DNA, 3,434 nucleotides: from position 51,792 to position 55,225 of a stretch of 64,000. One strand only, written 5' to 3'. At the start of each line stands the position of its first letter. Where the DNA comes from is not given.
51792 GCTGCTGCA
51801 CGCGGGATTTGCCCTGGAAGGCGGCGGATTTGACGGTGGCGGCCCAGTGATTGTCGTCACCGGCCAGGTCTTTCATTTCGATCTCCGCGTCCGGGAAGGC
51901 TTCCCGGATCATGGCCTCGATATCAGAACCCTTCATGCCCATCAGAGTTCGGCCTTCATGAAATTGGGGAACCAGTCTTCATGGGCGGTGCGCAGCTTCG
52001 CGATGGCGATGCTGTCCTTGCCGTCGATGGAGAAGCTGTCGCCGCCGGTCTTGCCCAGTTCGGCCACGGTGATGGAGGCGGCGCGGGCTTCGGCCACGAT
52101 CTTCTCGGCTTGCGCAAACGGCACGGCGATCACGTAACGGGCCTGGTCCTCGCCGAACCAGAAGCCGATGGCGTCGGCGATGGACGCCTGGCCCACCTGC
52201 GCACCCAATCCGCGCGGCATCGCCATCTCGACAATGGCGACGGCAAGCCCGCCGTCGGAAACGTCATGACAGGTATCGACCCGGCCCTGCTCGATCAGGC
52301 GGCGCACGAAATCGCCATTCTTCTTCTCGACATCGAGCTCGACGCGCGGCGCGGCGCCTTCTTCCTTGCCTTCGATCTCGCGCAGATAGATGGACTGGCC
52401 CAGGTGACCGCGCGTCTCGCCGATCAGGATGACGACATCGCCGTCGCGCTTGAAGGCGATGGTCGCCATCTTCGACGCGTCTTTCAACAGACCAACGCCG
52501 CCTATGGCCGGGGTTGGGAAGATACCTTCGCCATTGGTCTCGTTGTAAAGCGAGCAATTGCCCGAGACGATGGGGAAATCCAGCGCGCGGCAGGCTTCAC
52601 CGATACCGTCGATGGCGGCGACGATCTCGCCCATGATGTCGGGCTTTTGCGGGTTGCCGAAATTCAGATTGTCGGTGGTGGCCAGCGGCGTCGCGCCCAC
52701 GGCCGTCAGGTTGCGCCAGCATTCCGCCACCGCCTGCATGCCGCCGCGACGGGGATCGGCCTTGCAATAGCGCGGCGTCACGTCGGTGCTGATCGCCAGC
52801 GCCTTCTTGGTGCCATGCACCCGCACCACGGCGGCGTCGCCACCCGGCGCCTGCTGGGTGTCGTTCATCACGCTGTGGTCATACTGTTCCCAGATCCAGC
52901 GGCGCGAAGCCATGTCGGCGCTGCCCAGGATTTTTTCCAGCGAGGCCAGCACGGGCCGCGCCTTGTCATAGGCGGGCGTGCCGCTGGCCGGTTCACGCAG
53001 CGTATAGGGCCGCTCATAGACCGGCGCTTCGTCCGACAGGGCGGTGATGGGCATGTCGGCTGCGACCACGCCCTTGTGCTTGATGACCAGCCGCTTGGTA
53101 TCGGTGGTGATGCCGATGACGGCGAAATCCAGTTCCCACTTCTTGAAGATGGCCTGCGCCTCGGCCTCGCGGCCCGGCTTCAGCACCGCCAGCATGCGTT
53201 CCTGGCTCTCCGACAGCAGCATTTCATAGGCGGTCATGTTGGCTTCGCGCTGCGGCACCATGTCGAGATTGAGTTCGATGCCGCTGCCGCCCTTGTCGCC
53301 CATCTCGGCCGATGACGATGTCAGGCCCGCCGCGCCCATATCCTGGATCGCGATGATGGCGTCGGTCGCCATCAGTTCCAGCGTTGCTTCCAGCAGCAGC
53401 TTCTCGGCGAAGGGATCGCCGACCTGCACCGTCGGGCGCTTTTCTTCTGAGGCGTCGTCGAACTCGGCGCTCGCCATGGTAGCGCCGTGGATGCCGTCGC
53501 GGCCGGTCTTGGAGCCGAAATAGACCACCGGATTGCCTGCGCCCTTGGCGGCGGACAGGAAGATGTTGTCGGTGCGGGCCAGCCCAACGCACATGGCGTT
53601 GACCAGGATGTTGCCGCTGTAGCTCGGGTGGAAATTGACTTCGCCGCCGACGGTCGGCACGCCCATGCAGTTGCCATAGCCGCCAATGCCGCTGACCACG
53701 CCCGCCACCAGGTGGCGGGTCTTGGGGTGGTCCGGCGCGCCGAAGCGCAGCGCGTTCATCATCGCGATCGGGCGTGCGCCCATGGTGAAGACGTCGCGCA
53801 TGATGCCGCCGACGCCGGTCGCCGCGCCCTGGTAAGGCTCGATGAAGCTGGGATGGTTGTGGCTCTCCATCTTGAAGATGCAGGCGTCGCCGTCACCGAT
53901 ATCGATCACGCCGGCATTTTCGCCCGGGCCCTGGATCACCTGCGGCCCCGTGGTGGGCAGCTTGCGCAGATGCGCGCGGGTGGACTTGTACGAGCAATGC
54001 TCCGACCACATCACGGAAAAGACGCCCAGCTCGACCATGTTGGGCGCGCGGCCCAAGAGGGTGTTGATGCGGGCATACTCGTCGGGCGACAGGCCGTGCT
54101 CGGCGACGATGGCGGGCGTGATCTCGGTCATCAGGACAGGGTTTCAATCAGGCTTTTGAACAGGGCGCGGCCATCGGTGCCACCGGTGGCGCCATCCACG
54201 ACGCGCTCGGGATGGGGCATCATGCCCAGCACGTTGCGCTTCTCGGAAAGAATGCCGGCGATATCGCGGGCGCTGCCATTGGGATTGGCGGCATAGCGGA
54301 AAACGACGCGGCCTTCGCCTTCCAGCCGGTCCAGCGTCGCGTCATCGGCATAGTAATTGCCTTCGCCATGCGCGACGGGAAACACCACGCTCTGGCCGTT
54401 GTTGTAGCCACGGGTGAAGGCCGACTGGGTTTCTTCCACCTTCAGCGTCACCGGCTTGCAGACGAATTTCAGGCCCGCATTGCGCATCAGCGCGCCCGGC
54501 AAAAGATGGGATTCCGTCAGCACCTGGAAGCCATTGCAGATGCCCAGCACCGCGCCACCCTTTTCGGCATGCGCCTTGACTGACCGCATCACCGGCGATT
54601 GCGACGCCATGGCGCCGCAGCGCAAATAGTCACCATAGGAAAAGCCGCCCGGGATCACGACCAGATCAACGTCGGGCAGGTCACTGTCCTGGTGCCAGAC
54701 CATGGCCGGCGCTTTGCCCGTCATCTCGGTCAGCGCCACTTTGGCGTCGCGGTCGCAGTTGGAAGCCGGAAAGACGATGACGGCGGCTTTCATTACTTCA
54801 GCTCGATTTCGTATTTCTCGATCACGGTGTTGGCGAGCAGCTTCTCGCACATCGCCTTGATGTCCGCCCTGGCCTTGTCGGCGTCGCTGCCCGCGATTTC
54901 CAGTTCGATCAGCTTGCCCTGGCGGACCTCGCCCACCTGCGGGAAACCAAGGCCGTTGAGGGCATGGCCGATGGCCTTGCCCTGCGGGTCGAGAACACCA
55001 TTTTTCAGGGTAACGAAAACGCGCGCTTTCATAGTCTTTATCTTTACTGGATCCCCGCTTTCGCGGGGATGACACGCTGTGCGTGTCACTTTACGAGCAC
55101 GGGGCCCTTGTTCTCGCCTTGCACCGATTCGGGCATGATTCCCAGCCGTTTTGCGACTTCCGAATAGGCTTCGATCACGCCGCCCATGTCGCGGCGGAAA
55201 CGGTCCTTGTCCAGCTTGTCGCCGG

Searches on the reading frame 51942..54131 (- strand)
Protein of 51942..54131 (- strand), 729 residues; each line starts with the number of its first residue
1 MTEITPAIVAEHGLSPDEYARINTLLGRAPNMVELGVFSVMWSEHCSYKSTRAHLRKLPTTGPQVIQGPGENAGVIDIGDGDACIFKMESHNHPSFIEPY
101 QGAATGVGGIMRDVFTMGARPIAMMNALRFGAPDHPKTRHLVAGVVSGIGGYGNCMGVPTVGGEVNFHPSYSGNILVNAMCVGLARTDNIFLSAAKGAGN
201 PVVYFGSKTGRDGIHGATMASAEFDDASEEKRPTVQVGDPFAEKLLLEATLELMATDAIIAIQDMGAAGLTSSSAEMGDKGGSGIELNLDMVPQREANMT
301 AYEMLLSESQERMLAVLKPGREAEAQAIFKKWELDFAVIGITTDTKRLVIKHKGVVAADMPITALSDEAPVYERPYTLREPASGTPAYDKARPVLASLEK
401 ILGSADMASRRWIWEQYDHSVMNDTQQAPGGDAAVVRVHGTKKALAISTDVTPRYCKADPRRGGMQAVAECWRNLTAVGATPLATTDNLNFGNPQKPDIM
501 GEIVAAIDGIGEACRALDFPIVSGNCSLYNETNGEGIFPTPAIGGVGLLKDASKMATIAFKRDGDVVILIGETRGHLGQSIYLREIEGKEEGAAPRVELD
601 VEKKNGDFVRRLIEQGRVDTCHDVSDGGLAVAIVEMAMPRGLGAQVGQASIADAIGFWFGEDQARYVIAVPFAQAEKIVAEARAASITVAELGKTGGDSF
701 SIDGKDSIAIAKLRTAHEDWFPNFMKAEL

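Call 14: search_protein_families(library=pfam, proteins=[window:51942-54131:-], max_evalue=0.001)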
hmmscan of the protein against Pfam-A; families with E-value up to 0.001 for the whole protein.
window:51942-54131:- (729 aa): 3 families
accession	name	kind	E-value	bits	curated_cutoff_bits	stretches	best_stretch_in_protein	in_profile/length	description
PF02769.27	AIRS_C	-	1.1e-56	191.7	23.1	2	198-352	2-155/156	AIR synthase related protein, C-terminal domain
PF00586.29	AIRS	-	1.2e-53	180.7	24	2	70-184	1-111/112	AIR synthase related protein, N-terminal domain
PF18072.6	FGAR-AT_linker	-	4e-15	56.5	26.6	1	11-49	9-50/50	Formylglycinamide ribonucleotide amidotransferase linker domain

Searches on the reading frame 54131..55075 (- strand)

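Call 14: search_protein_families(library=pfam, proteins=[window:54131-55075:-], max_evalue=0.001)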
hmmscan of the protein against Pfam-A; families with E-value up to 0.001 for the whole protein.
window:54131-55075:- (314 aa): 3 families
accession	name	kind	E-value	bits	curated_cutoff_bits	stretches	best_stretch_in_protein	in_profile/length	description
PF13507.12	GATase_5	-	1.8e-36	126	27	1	96-295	3-232/260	CobB/CobQ-like glutamine amidotransferase domain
PF07685.20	GATase_3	-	9.7e-10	38.8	27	1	116-189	20-91/196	CobB/CobQ-like glutamine amidotransferase domain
PF01965.30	DJ-1_PfpI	-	3.3e-07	30.7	26.6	1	132-195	58-116/165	DJ-1/PfpI family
